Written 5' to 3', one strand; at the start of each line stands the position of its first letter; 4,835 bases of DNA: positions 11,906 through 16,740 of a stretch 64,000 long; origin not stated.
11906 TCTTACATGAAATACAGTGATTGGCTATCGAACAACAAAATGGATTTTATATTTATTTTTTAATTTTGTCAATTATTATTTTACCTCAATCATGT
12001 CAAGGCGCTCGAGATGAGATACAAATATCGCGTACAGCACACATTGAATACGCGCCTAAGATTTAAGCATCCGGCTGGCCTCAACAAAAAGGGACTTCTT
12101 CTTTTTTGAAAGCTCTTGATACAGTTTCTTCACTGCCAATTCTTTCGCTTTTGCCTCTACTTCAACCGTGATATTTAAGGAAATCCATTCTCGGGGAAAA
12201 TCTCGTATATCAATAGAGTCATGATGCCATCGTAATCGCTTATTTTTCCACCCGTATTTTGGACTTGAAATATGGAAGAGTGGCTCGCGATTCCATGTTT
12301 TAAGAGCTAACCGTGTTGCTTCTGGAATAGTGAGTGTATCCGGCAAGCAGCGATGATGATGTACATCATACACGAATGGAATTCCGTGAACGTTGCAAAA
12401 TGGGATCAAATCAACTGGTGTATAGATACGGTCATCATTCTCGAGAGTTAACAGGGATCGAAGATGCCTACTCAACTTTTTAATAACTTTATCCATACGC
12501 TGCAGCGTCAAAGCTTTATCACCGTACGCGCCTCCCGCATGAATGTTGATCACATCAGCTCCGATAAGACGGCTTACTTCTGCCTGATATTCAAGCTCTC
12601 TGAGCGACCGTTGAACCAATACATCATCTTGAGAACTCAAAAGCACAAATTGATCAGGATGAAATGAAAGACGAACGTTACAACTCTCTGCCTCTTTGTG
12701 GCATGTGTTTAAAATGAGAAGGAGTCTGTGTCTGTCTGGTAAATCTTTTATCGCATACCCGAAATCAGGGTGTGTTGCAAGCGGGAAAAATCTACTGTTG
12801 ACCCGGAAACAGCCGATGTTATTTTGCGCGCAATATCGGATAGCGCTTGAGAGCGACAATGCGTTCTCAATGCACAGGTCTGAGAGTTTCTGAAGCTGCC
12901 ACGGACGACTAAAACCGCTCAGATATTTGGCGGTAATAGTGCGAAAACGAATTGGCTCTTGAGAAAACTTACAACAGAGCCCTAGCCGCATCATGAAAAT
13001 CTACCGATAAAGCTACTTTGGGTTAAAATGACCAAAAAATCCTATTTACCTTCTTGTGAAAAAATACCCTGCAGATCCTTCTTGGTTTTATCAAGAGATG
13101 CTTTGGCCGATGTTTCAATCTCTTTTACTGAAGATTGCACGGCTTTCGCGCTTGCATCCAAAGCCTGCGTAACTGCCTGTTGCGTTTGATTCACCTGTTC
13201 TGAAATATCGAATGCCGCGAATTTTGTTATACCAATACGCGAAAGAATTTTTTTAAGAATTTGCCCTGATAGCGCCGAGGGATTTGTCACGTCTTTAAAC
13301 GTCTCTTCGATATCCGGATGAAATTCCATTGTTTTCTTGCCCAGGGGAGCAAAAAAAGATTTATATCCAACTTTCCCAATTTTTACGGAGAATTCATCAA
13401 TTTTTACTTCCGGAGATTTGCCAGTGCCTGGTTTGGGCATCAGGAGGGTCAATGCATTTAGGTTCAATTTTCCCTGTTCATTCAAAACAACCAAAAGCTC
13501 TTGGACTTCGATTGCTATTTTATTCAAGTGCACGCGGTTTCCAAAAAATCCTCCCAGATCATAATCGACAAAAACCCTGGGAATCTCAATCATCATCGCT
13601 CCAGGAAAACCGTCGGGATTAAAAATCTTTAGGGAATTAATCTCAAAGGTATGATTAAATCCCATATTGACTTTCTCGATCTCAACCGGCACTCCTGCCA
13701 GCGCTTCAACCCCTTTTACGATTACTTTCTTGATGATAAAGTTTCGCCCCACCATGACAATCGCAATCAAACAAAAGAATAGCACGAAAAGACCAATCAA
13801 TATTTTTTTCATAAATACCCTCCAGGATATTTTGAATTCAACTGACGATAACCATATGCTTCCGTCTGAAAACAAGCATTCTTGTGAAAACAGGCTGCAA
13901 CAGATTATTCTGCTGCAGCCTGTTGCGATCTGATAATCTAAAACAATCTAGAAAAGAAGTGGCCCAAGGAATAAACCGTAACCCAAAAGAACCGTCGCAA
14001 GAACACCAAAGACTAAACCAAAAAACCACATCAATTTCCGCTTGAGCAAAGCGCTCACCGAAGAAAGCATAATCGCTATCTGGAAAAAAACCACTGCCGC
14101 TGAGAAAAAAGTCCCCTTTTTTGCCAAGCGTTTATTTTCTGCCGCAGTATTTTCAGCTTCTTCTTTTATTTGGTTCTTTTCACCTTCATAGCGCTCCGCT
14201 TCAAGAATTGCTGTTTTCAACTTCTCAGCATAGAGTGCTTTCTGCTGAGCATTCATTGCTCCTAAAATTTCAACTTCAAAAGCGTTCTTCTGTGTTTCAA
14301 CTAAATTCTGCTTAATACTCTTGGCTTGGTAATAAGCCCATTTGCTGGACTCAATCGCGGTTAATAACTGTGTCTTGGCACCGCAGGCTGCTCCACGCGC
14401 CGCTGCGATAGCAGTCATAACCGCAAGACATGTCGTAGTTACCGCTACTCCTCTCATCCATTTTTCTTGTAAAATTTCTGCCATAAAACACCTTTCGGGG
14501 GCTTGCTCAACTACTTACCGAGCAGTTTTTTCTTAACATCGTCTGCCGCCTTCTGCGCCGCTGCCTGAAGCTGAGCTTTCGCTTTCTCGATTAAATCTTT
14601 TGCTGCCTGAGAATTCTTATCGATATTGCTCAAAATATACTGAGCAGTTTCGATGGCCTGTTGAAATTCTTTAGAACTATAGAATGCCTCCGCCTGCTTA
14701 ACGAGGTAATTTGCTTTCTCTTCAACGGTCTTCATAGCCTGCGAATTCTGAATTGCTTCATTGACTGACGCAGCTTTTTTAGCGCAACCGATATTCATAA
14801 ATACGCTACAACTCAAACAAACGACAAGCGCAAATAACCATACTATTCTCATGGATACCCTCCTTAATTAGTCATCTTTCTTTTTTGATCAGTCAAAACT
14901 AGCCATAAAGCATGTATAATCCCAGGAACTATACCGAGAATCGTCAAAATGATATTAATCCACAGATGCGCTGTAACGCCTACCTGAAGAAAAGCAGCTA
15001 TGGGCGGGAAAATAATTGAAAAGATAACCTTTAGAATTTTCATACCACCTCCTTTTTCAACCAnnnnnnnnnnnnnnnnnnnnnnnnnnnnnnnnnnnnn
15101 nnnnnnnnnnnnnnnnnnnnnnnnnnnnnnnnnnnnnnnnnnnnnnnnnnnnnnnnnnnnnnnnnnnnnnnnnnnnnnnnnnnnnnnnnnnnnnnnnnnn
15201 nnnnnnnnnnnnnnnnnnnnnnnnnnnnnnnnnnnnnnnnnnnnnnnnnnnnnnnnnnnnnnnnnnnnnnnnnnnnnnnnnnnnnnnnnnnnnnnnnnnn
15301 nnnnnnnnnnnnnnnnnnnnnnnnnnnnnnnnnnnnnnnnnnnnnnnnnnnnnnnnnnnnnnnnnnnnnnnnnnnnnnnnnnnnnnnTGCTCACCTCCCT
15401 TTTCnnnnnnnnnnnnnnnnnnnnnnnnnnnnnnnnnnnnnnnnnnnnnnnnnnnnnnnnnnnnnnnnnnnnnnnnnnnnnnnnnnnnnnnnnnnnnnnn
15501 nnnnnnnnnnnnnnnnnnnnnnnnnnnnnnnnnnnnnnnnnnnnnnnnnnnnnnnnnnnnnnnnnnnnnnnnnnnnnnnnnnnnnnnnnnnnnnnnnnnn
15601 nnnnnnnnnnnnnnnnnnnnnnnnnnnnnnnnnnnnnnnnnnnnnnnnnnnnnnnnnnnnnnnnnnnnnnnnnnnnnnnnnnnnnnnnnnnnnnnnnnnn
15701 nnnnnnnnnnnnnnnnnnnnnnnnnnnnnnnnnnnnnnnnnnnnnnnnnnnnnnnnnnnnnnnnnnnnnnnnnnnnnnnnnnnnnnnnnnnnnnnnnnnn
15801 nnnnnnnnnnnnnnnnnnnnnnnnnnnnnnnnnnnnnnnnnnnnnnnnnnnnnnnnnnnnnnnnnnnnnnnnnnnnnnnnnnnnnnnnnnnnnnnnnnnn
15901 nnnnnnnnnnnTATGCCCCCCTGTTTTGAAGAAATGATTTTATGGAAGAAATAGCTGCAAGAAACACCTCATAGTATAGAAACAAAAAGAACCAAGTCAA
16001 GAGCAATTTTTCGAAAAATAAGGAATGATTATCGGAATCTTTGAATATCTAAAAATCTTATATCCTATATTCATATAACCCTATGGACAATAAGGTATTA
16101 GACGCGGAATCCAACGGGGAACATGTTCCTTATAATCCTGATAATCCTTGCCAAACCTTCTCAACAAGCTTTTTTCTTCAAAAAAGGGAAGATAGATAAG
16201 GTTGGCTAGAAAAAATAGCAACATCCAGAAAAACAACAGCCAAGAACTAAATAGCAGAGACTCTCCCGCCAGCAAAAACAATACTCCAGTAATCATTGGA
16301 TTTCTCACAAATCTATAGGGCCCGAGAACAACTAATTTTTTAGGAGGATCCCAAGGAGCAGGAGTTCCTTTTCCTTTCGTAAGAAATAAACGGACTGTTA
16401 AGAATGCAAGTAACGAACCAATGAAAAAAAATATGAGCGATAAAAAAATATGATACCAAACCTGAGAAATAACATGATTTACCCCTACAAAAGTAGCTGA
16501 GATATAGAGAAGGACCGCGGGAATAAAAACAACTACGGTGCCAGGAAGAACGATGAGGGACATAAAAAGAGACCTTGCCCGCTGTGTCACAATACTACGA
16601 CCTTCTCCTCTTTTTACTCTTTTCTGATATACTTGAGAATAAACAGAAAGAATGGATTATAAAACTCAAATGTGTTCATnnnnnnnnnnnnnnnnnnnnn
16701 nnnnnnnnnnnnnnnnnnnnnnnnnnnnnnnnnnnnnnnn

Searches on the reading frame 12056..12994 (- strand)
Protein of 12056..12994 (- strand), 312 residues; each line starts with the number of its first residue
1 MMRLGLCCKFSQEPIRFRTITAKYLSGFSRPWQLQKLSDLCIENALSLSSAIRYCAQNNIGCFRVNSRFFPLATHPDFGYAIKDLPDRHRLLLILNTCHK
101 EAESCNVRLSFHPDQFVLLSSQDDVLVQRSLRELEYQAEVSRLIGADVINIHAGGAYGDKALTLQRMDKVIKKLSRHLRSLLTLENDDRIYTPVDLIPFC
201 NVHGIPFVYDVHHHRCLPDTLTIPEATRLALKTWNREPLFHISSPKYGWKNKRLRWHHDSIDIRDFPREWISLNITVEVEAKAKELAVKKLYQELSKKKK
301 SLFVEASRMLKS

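Call 63: search_protein_families(library=pfam, proteins=[window:12056-12994:-], max_evalue=0.001)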
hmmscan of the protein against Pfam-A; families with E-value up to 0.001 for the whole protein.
window:12056-12994:- (312 aa): 1 family
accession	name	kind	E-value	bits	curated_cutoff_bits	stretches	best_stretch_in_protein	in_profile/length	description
PF03851.20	UvdE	-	1.2e-49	169.5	24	1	30-267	32-272/275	UV-endonuclease UvdE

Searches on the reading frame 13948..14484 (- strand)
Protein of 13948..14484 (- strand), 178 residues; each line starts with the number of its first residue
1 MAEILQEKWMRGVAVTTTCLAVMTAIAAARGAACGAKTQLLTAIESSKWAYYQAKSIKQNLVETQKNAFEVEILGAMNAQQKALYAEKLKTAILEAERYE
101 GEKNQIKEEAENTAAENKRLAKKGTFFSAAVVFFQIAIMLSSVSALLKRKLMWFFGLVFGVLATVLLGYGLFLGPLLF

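Call 63: search_protein_families(library=pfam, proteins=[window:13948-14484:-], max_evalue=0.001)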
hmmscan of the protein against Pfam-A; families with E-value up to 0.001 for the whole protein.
window:13948-14484:- (178 aa): 1 family
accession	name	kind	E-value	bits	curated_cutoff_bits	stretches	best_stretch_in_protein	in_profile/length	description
PF14235.11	DUF4337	-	5.5e-35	121.3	27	1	12-170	3-160/161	Domain of unknown function (DUF4337)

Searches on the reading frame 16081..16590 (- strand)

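Call 25: search_protein_families(library=pfam, proteins=[window:16081-16590:-], max_evalue=0.001)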
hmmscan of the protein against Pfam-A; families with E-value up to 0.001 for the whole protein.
window:16081-16590:- (169 aa): 1 family
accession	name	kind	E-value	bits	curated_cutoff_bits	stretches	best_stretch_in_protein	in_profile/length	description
PF04191.18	PEMT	-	1.6e-11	45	25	1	49-148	4-104/105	Phospholipid methyltransferase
